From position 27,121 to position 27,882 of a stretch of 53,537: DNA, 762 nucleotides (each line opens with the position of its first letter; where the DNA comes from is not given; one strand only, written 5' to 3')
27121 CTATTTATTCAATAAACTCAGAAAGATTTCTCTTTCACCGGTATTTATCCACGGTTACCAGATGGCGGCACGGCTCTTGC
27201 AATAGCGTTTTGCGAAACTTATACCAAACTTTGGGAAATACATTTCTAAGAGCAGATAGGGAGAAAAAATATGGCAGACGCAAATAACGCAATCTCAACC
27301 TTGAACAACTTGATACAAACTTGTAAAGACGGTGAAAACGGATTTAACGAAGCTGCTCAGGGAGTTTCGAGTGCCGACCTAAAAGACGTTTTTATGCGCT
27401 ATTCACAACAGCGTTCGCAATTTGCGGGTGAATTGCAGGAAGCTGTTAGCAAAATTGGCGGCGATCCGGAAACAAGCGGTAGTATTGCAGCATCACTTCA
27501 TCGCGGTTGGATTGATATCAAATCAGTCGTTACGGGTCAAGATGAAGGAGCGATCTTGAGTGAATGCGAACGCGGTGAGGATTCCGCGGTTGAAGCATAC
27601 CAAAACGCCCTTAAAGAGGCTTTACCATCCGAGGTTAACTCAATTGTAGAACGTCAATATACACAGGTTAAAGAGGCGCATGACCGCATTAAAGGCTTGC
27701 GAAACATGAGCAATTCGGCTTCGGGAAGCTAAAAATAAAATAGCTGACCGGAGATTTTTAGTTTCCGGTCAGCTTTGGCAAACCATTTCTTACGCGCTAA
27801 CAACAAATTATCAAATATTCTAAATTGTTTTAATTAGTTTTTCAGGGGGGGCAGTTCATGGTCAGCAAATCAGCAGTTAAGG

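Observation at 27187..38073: Sigma-54 promoters wired to a general-stress-type gene island next to an orphan NtrC-type activator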

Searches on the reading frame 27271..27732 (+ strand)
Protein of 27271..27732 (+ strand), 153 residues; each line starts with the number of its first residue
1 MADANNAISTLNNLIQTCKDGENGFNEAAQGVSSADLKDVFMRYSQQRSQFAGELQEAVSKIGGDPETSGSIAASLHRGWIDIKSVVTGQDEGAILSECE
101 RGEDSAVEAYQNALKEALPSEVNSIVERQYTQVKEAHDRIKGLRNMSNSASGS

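Call 5: search_protein_families(library=pfam, proteins=[window:27271-27732:+], max_evalue=0.01)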
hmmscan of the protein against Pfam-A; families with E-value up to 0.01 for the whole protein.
window:27271-27732:+ (153 aa): 1 family
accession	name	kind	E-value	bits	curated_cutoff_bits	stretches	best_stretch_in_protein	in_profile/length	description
PF09537.16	DUF2383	-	1.5e-40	138.2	30.8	1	7-116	2-111/111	Domain of unknown function (DUF2383)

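Call 46: search_protein_families(library=ncbifam, proteins=[window:27271-27732:+], max_evalue=0.001)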
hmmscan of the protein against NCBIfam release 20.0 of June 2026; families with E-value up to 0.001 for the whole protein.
window:27271-27732:+ (153 aa): 1 family
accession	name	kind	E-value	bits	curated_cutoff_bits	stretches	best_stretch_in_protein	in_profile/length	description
TIGR02284.1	TIGR02284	subfamily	1.1e-45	155.3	44.8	1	8-144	2-139/139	PA2169 family four-helix-bundle protein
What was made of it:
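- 27271..27732 (+): PA2169-family (DUF2383) four-helix-bundle protein. calls 5, 46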

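Call 54: find_homologous_proteins(query=window:27271-27732:+, max_evalue=1e-10)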
Query window:27271-27732:+ (153 aa): 4369 proteins with E <= 1e-10 among 4383 candidates; the best 120 are listed.
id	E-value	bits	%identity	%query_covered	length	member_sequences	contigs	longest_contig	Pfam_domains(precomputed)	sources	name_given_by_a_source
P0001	1.0e-91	322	100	100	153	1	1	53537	PF09537.17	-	-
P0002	9.8e-88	309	95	100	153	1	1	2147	PF09537.17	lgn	-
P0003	1.4e-85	302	93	100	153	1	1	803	PF09537.17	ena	-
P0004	4.5e-85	301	91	99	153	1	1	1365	PF09537.17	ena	-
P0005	1.7e-84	299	91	100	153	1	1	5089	PF09537.17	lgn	-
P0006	2.7e-84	298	90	100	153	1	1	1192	PF09537.17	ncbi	-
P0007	3.2e-84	298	91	99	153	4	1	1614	PF09537.17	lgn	-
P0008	4.7e-84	297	89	100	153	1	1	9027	PF09537.17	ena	-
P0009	9.3e-84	296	90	100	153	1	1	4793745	PF09537.17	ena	-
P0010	2.7e-83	295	88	100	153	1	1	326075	PF09537.17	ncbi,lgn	-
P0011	1.5e-82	293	88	99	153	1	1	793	PF09537.17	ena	-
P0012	1.4e-81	289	88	100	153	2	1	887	PF09537.17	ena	-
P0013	2.0e-81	289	89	100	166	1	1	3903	PF09537.17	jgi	jgi:uncharacterized protein (TIGR02284 family)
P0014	4.9e-78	278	84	99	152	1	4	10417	PF09537.17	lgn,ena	-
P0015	3.5e-77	275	83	99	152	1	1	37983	PF09537.17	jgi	jgi:uncharacterized protein (TIGR02284 family)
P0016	4.2e-77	275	84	99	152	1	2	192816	PF09537.17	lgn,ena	-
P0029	3.5e-71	256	76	99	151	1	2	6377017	PF09537.17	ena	-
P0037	1.9e-62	227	69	96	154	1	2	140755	PF09537.17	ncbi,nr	ncbi:MAG: PA2169 family four-helix-bundle protein [Acidobacteriota bacterium]|nr:PA2169 family four-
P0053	2.5e-60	221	68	96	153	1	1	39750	PF09537.17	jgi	jgi:uncharacterized protein (TIGR02284 family)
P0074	2.2e-59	218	65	97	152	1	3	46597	PF09537.17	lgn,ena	-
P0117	1.2e-58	215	66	97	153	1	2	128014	PF09537.17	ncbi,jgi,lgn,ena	ncbi:MAG TPA: PA2169 family four-helix-bundle protein [Pyrinomonadaceae bacterium]|jgi:uncharacteriz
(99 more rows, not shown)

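Call 55: find_encoding_contigs(protein=P0009, flank=10000, max_places=1)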
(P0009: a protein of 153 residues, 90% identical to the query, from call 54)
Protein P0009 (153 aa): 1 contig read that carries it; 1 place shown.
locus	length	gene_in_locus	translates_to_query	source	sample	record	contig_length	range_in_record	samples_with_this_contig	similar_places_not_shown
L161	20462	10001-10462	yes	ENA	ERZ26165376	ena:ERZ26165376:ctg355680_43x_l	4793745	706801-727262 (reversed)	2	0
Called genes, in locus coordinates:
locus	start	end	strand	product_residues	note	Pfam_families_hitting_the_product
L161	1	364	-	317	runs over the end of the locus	PF20030:bpMoxR, PF00004:AAA (weak), PF07726:AAA_3, PF07728:AAA_5, PF17863:AAA_lid_2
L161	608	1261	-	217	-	PF00300:His_Phos_1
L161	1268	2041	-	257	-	PF01925:TauE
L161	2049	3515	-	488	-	PF14258:DUF4350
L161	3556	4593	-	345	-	PF13559:DUF4129 (weak)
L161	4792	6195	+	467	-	PF01553:Acyltransferase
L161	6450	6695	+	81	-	-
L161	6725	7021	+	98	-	-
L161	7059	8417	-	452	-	PF01566:Nramp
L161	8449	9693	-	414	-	PF00571:CBS (faint), PF03448:MgtE_N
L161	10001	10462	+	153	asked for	PF09537:DUF2383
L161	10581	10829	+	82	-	-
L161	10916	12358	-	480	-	PF00072:Response_reg, PF00158:Sigma54_activat, PF14532:Sigma54_activ_2, PF00004:AAA (faint), PF07728:AAA_5 (weak), PF25601:AAA_lid_14, PF02954:HTH_8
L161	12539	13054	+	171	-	PF02325:CCB3_YggT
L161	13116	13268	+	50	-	PF18919:DUF5670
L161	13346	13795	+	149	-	PF12732:YtxH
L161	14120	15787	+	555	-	-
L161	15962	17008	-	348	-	PF21338:Top1B_N_bact, PF01028:Topoisom_I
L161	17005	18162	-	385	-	PF03631:Virul_fac_BrkB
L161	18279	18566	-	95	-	PF04226:Transgly_assoc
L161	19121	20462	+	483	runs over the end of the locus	-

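Call 56: find_encoding_contigs(protein=P0010, flank=10000, max_places=1)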
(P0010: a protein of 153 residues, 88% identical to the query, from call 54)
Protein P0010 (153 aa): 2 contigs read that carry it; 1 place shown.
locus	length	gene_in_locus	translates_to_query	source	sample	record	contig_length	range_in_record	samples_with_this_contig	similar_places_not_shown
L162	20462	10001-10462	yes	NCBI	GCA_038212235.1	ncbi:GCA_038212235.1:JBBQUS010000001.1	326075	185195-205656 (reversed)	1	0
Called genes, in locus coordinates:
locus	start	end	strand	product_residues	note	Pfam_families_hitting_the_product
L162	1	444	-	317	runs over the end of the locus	PF20030:bpMoxR, PF00004:AAA (weak), PF07726:AAA_3, PF07728:AAA_5, PF17863:AAA_lid_2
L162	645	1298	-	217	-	PF00300:His_Phos_1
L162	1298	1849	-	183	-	PF01925:TauE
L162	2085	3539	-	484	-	PF14258:DUF4350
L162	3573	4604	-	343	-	PF13559:DUF4129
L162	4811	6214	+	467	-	PF01553:Acyltransferase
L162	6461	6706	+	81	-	-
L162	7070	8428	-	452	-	PF01566:Nramp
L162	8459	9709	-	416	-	PF00571:CBS (faint), PF03448:MgtE_N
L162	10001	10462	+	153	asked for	PF09537:DUF2383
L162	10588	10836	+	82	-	-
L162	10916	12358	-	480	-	PF00072:Response_reg, PF00158:Sigma54_activat, PF14532:Sigma54_activ_2, PF00004:AAA (faint), PF07728:AAA_5 (weak), PF25601:AAA_lid_14, PF02954:HTH_8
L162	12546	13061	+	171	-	PF02325:CCB3_YggT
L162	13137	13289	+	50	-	-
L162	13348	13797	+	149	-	PF12732:YtxH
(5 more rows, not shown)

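Call 57: find_encoding_contigs(protein=P0016, flank=10000, max_places=1)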
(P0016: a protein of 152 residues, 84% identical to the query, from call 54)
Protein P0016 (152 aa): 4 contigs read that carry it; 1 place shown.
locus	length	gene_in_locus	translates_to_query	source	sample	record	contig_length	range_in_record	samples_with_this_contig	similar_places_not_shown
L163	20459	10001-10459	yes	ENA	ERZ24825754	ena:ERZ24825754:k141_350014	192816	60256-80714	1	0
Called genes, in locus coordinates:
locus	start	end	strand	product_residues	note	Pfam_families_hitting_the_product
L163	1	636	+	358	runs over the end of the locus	PF00890:FAD_binding_2 (faint), PF01946:Thi4 (faint), PF07992:Pyr_redox_2, PF12831:FAD_oxidored (faint), PF13738:Pyr_redox_3, PF00070:Pyr_redox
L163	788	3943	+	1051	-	PF00092:VWA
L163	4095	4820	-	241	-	-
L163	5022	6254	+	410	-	PF16697:Yop-YscD_cpl (weak), PF00498:FHA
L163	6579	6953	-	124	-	PF19861:DUF6335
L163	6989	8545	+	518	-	PF01553:Acyltransferase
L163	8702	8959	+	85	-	-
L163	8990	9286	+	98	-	-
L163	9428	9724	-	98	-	-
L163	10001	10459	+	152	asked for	PF09537:DUF2383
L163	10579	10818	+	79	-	-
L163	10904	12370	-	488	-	PF00072:Response_reg, PF00158:Sigma54_activat, PF14532:Sigma54_activ_2, PF07728:AAA_5 (weak), PF25601:AAA_lid_14, PF02954:HTH_8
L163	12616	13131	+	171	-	PF02325:CCB3_YggT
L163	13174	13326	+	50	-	-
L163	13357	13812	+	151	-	PF12732:YtxH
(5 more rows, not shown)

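Call 58: find_encoding_contigs(protein=P0029, flank=10000, max_places=1)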
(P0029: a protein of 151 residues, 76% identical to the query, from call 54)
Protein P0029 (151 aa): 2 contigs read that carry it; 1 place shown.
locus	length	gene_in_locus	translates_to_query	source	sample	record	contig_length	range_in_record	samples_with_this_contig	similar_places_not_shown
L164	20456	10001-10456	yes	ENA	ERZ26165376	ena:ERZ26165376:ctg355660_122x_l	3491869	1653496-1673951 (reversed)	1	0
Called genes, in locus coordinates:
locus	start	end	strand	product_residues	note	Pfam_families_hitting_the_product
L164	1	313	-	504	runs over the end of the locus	-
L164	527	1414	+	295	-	PF01513:NAD_kinase, PF20143:NAD_kinase_C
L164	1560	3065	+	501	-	PF00375:SDF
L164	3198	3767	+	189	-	PF05685:Uma2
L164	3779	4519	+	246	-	PF01694:Rhomboid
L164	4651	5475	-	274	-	PF00753:Lactamase_B, PF23023:Anti-Pycsar_Apyc1, PF16661:Lactamase_B_6 (weak), PF12706:Lactamase_B_2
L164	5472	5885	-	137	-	-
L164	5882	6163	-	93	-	-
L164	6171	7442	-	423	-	PF00675:Peptidase_M16, PF05193:Peptidase_M16_C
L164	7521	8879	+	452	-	PF01553:Acyltransferase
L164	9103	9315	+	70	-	-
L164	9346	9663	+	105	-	-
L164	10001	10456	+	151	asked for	PF09537:DUF2383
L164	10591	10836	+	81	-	-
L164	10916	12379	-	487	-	PF00072:Response_reg, PF00158:Sigma54_activat, PF14532:Sigma54_activ_2, PF07728:AAA_5 (weak), PF25601:AAA_lid_14, PF02954:HTH_8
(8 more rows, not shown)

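Call 59: find_encoding_contigs(protein=P0037, flank=10000, max_places=1)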
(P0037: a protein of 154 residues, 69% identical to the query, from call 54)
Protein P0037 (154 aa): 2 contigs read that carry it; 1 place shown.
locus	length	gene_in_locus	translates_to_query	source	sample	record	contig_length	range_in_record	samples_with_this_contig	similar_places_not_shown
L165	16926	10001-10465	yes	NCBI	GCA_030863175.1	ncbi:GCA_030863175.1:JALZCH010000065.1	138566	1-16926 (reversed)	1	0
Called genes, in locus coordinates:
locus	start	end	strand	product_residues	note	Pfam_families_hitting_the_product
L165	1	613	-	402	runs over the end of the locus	PF00291:PALP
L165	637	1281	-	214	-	PF00697:PRAI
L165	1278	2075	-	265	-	PF00218:IGPS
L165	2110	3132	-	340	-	PF02885:Glycos_trans_3N, PF00591:Glycos_transf_3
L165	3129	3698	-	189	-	PF00117:GATase, PF07722:Peptidase_C26 (weak)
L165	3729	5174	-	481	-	PF04715:, PF00425:Chorismate_bind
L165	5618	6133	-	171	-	PF01814:Hemerythrin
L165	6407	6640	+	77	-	-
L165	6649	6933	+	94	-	PF03083:MtN3_slv (weak)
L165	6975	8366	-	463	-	PF01566:Nramp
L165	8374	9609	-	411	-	PF03448:MgtE_N, PF00571:CBS (weak)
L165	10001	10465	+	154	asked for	PF09537:DUF2383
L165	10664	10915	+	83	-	-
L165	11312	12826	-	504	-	PF00072:Response_reg, PF00158:Sigma54_activat, PF14532:Sigma54_activ_2, PF00004:AAA (faint), PF07728:AAA_5, PF25601:AAA_lid_14, PF02954:HTH_8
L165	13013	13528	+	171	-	PF02325:CCB3_YggT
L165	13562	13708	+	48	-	PF18919:DUF5670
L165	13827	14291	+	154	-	PF12732:YtxH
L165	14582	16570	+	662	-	PF13441:Gly-zipper_YMGG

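Call 60: find_encoding_contigs(protein=P0117, flank=10000, max_places=1)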
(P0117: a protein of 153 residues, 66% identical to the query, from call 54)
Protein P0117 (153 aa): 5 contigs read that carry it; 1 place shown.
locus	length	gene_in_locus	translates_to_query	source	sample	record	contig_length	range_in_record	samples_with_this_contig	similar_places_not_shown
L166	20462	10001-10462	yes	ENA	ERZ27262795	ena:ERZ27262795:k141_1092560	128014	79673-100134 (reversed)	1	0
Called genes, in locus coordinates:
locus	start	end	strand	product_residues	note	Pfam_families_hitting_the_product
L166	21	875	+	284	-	PF00149:Metallophos, PF12850:Metallophos_2 (weak)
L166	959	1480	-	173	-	PF16231:DUF4890 (weak), PF07813:LTXXQ (weak)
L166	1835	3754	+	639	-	PF13292:DXP_synthase_N, PF00456:Transketolase_N (weak), PF02779:Transket_pyr, PF02780:Transketolase_C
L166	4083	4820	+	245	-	-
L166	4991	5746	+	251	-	PF01479:S4, PF01728:FtsJ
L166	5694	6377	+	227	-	-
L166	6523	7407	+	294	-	PF01513:NAD_kinase, PF20143:NAD_kinase_C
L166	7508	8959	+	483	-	PF00375:SDF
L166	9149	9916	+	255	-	PF01694:Rhomboid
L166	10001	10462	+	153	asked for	PF09537:DUF2383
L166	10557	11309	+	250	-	PF13628:DUF4142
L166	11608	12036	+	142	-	PF14489:QueF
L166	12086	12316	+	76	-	-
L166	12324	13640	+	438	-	PF00083:Sugar_tr (faint), PF07690:MFS_1, PF12832:MFS_1_like (weak), PF13347:MFS_2 (weak), PF07690:MFS_1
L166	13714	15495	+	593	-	PF01612:DNA_pol_A_exo1, PF00476:DNA_pol_A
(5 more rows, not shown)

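Call 61: find_encoding_contigs(protein=P0053, flank=10000, max_places=1)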
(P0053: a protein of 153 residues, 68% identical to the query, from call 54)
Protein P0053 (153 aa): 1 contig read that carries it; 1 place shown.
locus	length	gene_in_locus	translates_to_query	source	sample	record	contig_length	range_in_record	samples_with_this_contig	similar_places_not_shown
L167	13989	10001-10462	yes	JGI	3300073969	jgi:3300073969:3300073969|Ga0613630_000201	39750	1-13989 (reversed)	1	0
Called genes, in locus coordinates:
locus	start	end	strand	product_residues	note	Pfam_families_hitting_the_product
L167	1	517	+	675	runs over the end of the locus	PF13231:PMT_2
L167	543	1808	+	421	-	PF01180:DHO_dh, PF01207:Dus, PF12837:Fer4_6 (faint), PF13237:Fer4_10 (faint), PF00037:Fer4 (faint), PF12838:Fer4_7 (weak), PF14697:Fer4_21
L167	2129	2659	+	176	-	-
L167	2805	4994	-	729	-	PF13574:Reprolysin_2, PF01421:Reprolysin, PF13583:Reprolysin_4, PF13688:Reprolysin_5, PF13582:Reprolysin_3, PF02014:Reeler (faint), PF16562:HECW_N (faint), PF17751:SKICH (faint)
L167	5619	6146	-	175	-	PF01814:Hemerythrin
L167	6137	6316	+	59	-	-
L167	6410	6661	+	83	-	-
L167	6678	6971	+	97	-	PF03083:MtN3_slv (weak)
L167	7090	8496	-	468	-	PF01566:Nramp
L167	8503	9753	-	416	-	PF00571:CBS (faint), PF03448:MgtE_N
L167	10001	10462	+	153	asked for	PF09537:DUF2383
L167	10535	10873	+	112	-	-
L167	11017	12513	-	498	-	PF00072:Response_reg, PF00158:Sigma54_activat, PF14532:Sigma54_activ_2, PF00004:AAA (faint), PF07728:AAA_5, PF25601:AAA_lid_14, PF02954:HTH_8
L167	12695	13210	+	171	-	PF02325:CCB3_YggT (weak)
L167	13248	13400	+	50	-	PF18919:DUF5670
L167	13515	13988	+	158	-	?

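Call 62: find_encoding_contigs(protein=P0074, flank=10000, max_places=1)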
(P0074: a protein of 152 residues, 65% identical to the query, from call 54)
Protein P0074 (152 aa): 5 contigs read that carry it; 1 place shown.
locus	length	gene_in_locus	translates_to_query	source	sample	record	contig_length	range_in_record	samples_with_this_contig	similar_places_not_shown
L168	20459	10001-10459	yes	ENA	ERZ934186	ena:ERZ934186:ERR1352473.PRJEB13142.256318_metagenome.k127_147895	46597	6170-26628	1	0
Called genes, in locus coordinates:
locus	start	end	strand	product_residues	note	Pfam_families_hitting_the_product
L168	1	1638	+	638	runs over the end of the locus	PF13292:DXP_synthase_N, PF00456:Transketolase_N (weak), PF02779:Transket_pyr, PF02780:Transketolase_C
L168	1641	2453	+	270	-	-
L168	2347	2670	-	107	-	-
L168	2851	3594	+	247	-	-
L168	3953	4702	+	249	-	PF01479:S4, PF01728:FtsJ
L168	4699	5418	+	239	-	-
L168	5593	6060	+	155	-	PF00583:Acetyltransf_1, PF13673:Acetyltransf_10, PF13508:Acetyltransf_7, PF08445:FR47 (weak)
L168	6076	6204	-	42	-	-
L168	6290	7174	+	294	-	PF01513:NAD_kinase, PF20143:NAD_kinase_C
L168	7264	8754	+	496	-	PF00375:SDF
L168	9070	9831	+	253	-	PF01694:Rhomboid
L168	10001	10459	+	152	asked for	PF09537:DUF2383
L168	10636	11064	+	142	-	PF14819:QueF_N (faint), PF14489:QueF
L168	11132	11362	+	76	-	-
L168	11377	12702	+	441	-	PF07690:MFS_1, PF12832:MFS_1_like (weak), PF13347:MFS_2 (weak), PF00083:Sugar_tr (faint), PF07690:MFS_1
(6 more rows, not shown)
